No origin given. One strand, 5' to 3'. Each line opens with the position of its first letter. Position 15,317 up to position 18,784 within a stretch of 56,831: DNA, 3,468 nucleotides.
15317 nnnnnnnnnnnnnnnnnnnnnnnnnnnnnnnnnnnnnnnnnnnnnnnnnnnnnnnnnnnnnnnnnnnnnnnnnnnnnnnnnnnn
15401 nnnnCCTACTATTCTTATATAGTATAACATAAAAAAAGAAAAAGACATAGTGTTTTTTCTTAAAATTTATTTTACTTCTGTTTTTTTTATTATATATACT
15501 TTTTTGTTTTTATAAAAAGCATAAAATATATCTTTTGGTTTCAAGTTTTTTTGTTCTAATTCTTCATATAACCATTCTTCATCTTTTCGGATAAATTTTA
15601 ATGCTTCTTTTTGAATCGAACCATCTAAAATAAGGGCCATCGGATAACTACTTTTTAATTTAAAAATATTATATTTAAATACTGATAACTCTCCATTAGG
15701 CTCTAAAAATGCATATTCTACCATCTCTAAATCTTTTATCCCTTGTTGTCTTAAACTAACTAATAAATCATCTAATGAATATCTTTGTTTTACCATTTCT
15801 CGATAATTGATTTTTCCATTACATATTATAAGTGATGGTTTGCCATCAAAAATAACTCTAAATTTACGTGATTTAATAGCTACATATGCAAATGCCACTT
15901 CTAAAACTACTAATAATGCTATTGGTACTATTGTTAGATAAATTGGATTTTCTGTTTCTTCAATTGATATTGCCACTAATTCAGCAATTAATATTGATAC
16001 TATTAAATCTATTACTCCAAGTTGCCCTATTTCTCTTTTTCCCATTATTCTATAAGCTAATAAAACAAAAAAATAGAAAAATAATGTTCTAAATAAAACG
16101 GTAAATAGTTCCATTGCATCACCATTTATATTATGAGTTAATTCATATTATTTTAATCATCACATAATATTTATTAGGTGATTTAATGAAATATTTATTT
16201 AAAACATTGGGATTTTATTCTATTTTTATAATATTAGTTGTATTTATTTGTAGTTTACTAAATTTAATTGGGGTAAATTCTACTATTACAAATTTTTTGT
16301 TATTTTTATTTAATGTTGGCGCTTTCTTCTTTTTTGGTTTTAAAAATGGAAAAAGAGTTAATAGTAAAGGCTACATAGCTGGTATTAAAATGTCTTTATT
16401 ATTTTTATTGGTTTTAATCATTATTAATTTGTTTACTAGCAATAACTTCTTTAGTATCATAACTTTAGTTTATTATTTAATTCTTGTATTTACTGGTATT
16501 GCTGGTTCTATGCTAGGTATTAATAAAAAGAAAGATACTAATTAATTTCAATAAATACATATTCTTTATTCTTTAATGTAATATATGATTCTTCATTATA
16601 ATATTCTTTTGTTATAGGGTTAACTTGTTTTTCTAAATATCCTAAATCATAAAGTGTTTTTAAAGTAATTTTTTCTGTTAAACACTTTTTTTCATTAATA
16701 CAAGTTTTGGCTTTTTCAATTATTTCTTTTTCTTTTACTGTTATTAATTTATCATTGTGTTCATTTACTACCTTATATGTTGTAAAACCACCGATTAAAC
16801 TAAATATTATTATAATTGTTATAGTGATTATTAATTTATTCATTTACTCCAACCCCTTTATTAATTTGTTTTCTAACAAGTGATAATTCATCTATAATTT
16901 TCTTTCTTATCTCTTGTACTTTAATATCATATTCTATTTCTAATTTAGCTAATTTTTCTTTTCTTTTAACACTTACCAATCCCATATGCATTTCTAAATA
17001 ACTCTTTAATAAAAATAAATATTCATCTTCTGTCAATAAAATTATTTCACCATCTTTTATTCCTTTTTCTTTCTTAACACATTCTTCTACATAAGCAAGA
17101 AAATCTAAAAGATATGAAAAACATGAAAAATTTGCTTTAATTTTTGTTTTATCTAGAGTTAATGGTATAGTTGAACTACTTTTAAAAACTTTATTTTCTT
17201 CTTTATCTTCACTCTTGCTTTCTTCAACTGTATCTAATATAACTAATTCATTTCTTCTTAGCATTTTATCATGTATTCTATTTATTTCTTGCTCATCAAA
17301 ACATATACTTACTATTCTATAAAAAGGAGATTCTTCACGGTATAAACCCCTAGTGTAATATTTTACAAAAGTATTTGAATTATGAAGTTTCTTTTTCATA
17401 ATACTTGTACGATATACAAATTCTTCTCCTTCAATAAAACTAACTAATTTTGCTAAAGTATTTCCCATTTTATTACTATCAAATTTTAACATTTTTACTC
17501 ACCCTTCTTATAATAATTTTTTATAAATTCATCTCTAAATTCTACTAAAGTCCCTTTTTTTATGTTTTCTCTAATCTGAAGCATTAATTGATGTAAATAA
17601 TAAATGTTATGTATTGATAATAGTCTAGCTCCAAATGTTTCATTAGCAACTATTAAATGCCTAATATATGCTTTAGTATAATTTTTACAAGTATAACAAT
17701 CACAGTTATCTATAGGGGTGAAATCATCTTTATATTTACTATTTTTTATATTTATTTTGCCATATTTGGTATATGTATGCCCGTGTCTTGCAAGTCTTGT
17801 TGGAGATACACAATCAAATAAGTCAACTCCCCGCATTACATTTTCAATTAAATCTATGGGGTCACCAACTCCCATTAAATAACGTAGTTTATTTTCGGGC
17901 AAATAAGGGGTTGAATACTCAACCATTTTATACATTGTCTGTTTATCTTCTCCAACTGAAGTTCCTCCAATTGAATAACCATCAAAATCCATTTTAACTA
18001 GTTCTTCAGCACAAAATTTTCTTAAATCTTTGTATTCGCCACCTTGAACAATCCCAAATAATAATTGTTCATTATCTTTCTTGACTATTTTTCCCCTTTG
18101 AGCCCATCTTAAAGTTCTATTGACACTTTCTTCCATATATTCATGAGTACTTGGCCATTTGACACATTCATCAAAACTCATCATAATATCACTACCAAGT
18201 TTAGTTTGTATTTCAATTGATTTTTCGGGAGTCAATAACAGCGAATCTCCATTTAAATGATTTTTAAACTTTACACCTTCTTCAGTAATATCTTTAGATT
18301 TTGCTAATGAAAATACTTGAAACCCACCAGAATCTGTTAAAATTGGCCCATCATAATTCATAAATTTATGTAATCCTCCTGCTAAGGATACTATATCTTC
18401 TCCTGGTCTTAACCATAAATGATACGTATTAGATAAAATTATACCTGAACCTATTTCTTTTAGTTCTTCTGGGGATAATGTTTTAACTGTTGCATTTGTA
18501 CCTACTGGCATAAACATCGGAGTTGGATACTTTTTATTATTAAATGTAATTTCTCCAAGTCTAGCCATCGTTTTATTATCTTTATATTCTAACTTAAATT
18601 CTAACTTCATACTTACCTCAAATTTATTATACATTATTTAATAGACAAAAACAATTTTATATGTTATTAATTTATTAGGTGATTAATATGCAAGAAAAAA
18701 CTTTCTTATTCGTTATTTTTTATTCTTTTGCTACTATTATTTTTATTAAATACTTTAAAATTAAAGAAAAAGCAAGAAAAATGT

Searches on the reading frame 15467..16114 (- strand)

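Call 30: search_protein_families(library=pfam, proteins=[window:15467-16114:-], max_evalue=0.00001)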
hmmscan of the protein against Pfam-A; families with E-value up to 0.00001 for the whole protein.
window:15467-16114:- (215 aa): 1 family
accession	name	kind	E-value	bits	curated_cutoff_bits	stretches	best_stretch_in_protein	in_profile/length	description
PF04239.17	DUF421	-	3.7e-38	130.3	23.6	1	81-201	2-128/129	YetF C-terminal domain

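Call 73: search_protein_families(library=ncbifam, proteins=[window:15467-16114:-], max_evalue=0.001)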
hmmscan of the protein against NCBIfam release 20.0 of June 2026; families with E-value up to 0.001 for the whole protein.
window:15467-16114:- (215 aa): 0 families

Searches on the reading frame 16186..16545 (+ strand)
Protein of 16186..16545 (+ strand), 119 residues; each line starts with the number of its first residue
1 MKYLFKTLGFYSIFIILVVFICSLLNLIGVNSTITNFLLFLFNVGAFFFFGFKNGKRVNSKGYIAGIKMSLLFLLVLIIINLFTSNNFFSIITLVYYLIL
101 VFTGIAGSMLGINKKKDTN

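Call 30: search_protein_families(library=pfam, proteins=[window:16186-16545:+], max_evalue=0.00001)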
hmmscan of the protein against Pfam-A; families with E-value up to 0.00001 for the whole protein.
window:16186-16545:+ (119 aa): 1 family
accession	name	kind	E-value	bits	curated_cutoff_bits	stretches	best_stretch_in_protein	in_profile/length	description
PF12670.12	DUF3792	-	1.7e-06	28.6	31.3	1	3-111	4-115/115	Protein of unknown function (DUF3792)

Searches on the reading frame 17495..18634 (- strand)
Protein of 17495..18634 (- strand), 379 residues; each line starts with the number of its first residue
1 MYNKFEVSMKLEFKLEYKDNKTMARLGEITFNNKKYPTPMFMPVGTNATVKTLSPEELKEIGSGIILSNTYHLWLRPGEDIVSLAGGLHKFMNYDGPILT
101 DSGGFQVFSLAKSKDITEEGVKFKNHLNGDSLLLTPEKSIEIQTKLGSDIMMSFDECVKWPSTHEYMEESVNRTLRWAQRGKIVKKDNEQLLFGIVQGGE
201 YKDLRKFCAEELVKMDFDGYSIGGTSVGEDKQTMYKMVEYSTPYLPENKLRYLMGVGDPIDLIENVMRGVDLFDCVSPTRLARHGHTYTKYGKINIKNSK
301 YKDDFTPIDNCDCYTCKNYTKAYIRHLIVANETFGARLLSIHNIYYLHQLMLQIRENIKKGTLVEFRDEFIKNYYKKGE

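Call 30: search_protein_families(library=pfam, proteins=[window:17495-18634:-], max_evalue=0.00001)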
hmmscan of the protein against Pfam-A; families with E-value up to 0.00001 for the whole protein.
window:17495-18634:- (379 aa): 1 family
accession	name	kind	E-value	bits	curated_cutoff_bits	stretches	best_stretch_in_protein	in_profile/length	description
PF01702.25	TGT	-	3.3e-160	533.4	26.3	1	24-375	3-356/357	Queuine tRNA-ribosyltransferase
